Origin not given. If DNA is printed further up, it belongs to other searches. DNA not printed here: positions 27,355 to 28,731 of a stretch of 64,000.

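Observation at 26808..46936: Same-strand island of ~10 T9SS-addressed binding-module proteins next to a divergent LytS/LytTR two-component system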

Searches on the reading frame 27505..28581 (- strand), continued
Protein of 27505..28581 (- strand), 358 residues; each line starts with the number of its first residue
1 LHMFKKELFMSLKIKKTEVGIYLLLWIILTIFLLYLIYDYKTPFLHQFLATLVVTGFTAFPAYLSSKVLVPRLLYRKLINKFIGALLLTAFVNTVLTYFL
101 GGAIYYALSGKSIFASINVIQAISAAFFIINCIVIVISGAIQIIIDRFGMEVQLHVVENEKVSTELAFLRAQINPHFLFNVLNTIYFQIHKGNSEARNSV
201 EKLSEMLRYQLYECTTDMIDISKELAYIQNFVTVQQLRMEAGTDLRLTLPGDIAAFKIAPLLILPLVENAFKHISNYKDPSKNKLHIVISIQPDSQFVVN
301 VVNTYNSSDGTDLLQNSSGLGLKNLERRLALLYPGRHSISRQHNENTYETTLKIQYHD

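Call 30: find_encoding_contigs(protein=P0071, flank=10000, max_places=1)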
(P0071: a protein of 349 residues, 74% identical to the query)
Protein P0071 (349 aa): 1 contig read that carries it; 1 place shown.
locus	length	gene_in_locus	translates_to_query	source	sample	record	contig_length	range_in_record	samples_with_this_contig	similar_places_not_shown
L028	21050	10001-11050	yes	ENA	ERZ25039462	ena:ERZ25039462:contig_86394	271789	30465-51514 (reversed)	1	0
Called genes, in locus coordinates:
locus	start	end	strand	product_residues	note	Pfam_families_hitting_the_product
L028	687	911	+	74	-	PF00406:ADK, PF13207:AAA_17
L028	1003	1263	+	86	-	PF00406:ADK (weak)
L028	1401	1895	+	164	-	PF01018:GTP1_OBG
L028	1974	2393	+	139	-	PF01926:MMR_HSR1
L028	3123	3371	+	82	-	PF21948:LplA-B_cat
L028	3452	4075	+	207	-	PF21948:LplA-B_cat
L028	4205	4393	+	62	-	-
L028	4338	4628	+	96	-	PF01553:Acyltransferase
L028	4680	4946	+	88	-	-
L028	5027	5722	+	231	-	-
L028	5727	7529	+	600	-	PF05192:MutS_III, PF00488:MutS_V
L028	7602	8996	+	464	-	PF00324:AA_permease, PF13520:AA_permease_2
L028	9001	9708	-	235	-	PF09603:Fib_succ_major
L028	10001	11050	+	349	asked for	PF06580:His_kinase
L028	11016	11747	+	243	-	PF00072:Response_reg, PF04397:LytTR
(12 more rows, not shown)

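Call 31: find_encoding_contigs(protein=P0084, flank=10000, max_places=1)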
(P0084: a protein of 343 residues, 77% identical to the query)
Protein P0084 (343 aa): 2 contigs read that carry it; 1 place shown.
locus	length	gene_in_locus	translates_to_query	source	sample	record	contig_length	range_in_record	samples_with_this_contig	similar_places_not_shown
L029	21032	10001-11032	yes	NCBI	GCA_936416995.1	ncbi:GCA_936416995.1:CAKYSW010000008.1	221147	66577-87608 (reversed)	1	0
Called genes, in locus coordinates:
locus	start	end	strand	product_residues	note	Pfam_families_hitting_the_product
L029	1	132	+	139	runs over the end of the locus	PF02397:Bac_transf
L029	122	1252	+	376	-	PF01041:DegT_DnrJ_EryC1, PF00155:Aminotran_1_2 (weak)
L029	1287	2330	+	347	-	PF10111:Glyco_tranf_2_2 (faint), PF13641:Glyco_tranf_2_3, PF00535:Glycos_transf_2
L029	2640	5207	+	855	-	PF00801:PKD, PF18911:PKD_4, PF20009:GEVED, PF18962:Por_Secre_tail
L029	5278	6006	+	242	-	PF01925:TauE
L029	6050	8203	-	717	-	PF20256:MoCoBD_2, PF02738:MoCoBD_1, PF20256:MoCoBD_2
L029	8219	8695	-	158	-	PF00111:Fer2, PF01799:Fer2_2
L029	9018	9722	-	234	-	PF09603:Fib_succ_major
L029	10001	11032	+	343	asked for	PF06580:His_kinase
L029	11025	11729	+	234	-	PF00072:Response_reg, PF04397:LytTR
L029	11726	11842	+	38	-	-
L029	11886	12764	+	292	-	-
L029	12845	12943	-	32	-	-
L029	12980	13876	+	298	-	PF00892:EamA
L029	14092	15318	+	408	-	PF21959:DUF6923 (faint), PF18962:Por_Secre_tail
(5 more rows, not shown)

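Call 32: find_encoding_contigs(protein=P0014, flank=10000, max_places=1)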
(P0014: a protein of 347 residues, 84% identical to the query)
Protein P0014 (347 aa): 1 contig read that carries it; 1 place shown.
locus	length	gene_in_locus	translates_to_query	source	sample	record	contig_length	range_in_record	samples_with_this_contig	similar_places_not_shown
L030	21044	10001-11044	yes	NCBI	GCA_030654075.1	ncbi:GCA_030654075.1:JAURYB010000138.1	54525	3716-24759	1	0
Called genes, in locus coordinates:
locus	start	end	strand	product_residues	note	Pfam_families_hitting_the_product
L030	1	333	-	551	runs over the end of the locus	PF05725:FNIP (faint), PF13306:LRR_5, PF02018:CBM_4_9, PF18962:Por_Secre_tail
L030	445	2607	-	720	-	PF12799:LRR_4 (faint), PF13306:LRR_5, PF13855:LRR_8 (faint), PF05725:FNIP (faint), PF13306:LRR_5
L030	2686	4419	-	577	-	PF07494:Reg_prop (faint), PF02018:CBM_4_9, PF18962:Por_Secre_tail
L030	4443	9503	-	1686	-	PF24595:DUF7619, PF18962:Por_Secre_tail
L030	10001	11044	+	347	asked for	PF06580:His_kinase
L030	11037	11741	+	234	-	PF00072:Response_reg, PF04397:LytTR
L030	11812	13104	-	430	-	PF04087:DUF389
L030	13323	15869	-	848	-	PF02689:Herpes_Helicase (faint), PF05970:PIF1, PF13245:AAA_19, PF13401:AAA_22 (weak), PF13604:AAA_30, PF00570:HRDC, PF14493:HTH_40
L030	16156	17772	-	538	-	PF12954:DUF3843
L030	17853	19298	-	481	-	PF04389:Peptidase_M28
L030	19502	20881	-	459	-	PF00171:Aldedh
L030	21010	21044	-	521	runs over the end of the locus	PF00890:FAD_binding_2 (weak), PF01266:DAO, PF07992:Pyr_redox_2 (faint), PF13450:NAD_binding_8 (weak), PF00732:GMC_oxred_N (weak), PF05199:GMC_oxred_C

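Call 41: search_protein_families(library=pfam, proteins=[L009:9093-9710:-, L009:7979-9067:-, L009:6382-7404:-, L019:1006-2613:-, L005:5312-6823:-, L005:1463-3031:-, L017:4797-5681:+], max_evalue=1)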
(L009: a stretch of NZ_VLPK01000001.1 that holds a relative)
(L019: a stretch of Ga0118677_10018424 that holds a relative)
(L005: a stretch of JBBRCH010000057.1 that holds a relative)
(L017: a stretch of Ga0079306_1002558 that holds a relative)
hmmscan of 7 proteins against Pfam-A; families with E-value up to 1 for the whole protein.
L009:9093-9710:- (205 aa): 2 families
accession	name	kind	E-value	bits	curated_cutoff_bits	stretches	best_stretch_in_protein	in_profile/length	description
PF13568.12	OMP_b-brl_2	-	3.1e-19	70.2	27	1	40-178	27-173/175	Outer membrane protein beta-barrel domain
PF13505.12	OMP_b-brl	-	1.2e-11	45.5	28.7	1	10-201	5-174/175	Outer membrane protein beta-barrel domain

L009:7979-9067:- (362 aa): 2 families
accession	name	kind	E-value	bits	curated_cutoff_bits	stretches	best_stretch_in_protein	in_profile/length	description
PF13285.11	DUF4073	-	0.0018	18.4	28.8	1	291-353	38-101/157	Domain of unknown function (DUF4073)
PF20363.3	DUF6658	-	0.028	14.7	27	1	55-123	25-92/178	Family of unknown function (DUF6658)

L009:6382-7404:- (340 aa): 1 family
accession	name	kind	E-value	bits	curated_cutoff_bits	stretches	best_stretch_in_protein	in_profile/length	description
PF00161.24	RIP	-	0.11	12.4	21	1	143-203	47-101/197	Ribosome inactivating protein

L019:1006-2613:- (535 aa): 7 families
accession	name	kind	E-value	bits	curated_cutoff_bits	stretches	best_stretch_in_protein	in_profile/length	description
PF18962.6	Por_Secre_tail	-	1.7e-13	51.1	27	1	462-533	1-74/75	Secretion system C-terminal sorting domain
PF05662.19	YadA_stalk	-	6.7e-05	23.6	28.4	1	235-249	10-24/43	Coiled stalk of trimeric autotransporter adhesin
PF24681.1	Kelch_KLHDC2_KLHL20_DRC7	-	0.00013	21.8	50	1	238-370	21-156/221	KLHDC2/KLHL20/DRC7 Kelch-repeats domain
PF07646.21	Kelch_2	-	0.029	14.8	21.3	0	37-108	3-42/48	Kelch motif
PF07538.16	ChW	-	0.029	14.6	22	0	345-356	9-20/35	Clostridial hydrophobic W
PF16686.11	POT1PC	-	0.17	12.2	27.2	0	191-231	23-65/155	ssDNA-binding domain of telomere protection protein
PF18883.6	AC_1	-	0.5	10.8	27.1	0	87-171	2-75/114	Autochaperone Domain Type 1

L005:5312-6823:- (503 aa): 12 families
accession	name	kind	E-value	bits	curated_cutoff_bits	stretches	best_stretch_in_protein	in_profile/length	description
PF18962.6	Por_Secre_tail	-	2.9e-13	50.3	27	1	432-501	1-75/75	Secretion system C-terminal sorting domain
PF12799.13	LRR_4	-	1.6e-07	31.8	27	8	121-157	2-40/44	Leucine Rich repeats (2 copies)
PF23952.1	LRR_EndoS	-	1.2e-06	29.2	27.9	2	77-167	23-108/116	Endo-beta-N-acetylglucosaminidase EndoS LRR domain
PF17387.8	Glyco_hydro_59M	-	0.011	16.4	28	1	102-178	34-110/116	Glycosyl hydrolase family 59 central domain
PF07495.19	Y_Y_Y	-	0.027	14.8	26.6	1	465-497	22-53/65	Y_Y_Y domain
PF11589.14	DUF3244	-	0.031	14.7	25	1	438-491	28-86/96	Domain of unknown function (DUF3244)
PF08072.16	BDHCT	-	0.12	12.9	25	0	142-155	19-32/41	BDHCT (NUC031) domain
PF12514.13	DUF3718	-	0.16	12.6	22.5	0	344-377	19-52/66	Protein of unknown function (DUF3718)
PF23414.1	Beta-prop_EML_2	-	0.22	11.3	90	0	258-391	42-177/266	Echinoderm microtubule-associated protein second beta-propeller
PF24807.1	WD40_CDC20-Fz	-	0.37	10.5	200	1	159-270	39-150/292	CDC20/Fizzy WD40 domain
PF24796.1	WDR55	-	0.45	9.9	200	1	161-224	127-190/296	WDR55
PF14732.11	UAE_UbL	-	0.52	11.3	30.8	0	193-224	54-85/89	Ubiquitin/SUMO-activating enzyme ubiquitin-like domain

L005:1463-3031:- (522 aa): 6 families
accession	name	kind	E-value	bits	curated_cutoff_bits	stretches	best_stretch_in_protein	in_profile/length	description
PF18962.6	Por_Secre_tail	-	7.6e-12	45.8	27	1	449-519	1-73/75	Secretion system C-terminal sorting domain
PF16967.11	TcfC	-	2.7e-06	27.3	29.4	1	467-515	11-60/68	E-set like domain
PF14200.12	RicinB_lectin_2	-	0.034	15.3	25.6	0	190-253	3-64/89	Ricin-type beta-trefoil lectin domain-like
PF11589.14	DUF3244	-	0.13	12.7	25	1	459-512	32-88/96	Domain of unknown function (DUF3244)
PF16686.11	POT1PC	-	0.18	12.2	27.2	0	213-252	3-42/155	ssDNA-binding domain of telomere protection protein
PF00045.24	Hemopexin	-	0.26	11.7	21.3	0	82-102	7-28/45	Hemopexin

L017:4797-5681:+ (294 aa): 28 families (the best 25 are shown)
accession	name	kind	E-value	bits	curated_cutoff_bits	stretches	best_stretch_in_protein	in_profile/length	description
PF08614.16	ATG16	-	1.7e-05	25.6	33.7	1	49-194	19-170/200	Autophagy protein 16 (ATG16)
PF12325.13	TMF_TATA_bd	-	0.00019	22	29.1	1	120-195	6-80/115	TATA element modulatory factor 1 TATA binding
PF17082.10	Spc29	-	0.0076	16.5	31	1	126-182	118-174/245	Spindle Pole Component 29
PF00435.27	Spectrin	-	0.01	16.7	29.9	1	122-188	4-72/105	Spectrin repeat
PF06818.20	Fez1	-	0.02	15.8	34.4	1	99-183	26-110/199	Fez1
PF20184.3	DUF6547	-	0.021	15.6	27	1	64-149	16-93/117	Family of unknown function (DUF6547)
PF15960.10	DUF4763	-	0.026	14.2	30.1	1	71-192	19-144/236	Domain of unknown function (DUF4763)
PF04859.17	DUF641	-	0.034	14.9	27.6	1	97-158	60-123/127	Plant protein of unknown function (DUF641)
PF21928.1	XLF_CC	-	0.034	14.5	27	1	121-155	17-51/53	XLF protein coiled-coil region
PF09969.14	DUF2203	-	0.038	15.1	24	1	93-172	15-92/122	Uncharacterized conserved protein (DUF2203)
PF12329.13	TMF_DNA_bd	-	0.041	14.3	35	1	131-192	3-64/74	TATA element modulatory factor 1 DNA binding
PF10015.14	ThermoDBP-RP_arch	-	0.064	13.8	25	0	166-210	19-64/78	ThermoDBP-related, archaea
PF16326.10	ABC_tran_CTD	-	0.067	13.9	32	1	125-174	7-54/69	ABC transporter C-terminal domain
PF17078.10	SHE3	-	0.07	13.3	30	1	25-191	46-199/228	SWI5-dependent HO expression protein 3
PF18504.6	Csm1_N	-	0.082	13.7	26.3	1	131-162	32-63/70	Csm1 N-terminal domain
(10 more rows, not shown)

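Call 73: find_encoding_contigs(protein=P0031, flank=10000, max_places=1)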
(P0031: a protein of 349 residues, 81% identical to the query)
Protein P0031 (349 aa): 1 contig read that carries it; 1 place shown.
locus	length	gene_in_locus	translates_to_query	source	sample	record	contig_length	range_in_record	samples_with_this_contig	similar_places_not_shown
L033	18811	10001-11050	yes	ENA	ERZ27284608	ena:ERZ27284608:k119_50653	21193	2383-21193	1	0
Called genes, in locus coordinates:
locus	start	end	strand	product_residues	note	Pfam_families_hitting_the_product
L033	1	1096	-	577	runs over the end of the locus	PF07494:Reg_prop (faint), PF02018:CBM_4_9, PF18962:Por_Secre_tail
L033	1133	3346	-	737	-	PF25852:DUF6242_C (faint), PF02012:BNR (faint), PF15902:Sortilin-Vps10 (faint), PF18962:Por_Secre_tail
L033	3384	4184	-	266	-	PF09603:Fib_succ_major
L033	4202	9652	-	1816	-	PF06742:DUF1214 (faint), PF22749:Arb2 (faint), PF24595:DUF7619, PF18962:Por_Secre_tail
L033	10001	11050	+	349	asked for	PF06580:His_kinase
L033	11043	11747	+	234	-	PF00072:Response_reg, PF04397:LytTR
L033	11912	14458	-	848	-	PF05970:PIF1, PF13191:AAA_16 (faint), PF13245:AAA_19, PF13401:AAA_22 (weak), PF13604:AAA_30, PF13538:UvrD_C_2 (faint), PF00570:HRDC, PF14493:HTH_40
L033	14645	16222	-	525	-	PF04389:Peptidase_M28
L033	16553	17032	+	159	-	PF04542:Sigma70_r2, PF08281:Sigma70_r4_2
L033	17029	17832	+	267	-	-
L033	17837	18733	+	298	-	-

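Call 84: search_protein_families(library=pfam, proteins=[window:27505-28554:-], max_evalue=1)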
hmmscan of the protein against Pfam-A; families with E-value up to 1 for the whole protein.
window:27505-28554:- (349 aa): 2 families
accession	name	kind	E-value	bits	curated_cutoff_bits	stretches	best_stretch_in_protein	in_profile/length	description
PF06580.19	His_kinase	-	7.1e-24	84.3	25.2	1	155-231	1-78/81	Histidine kinase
PF22006.2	PilZ-like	-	0.48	11.2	27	1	106-166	15-77/90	PilZ domain-like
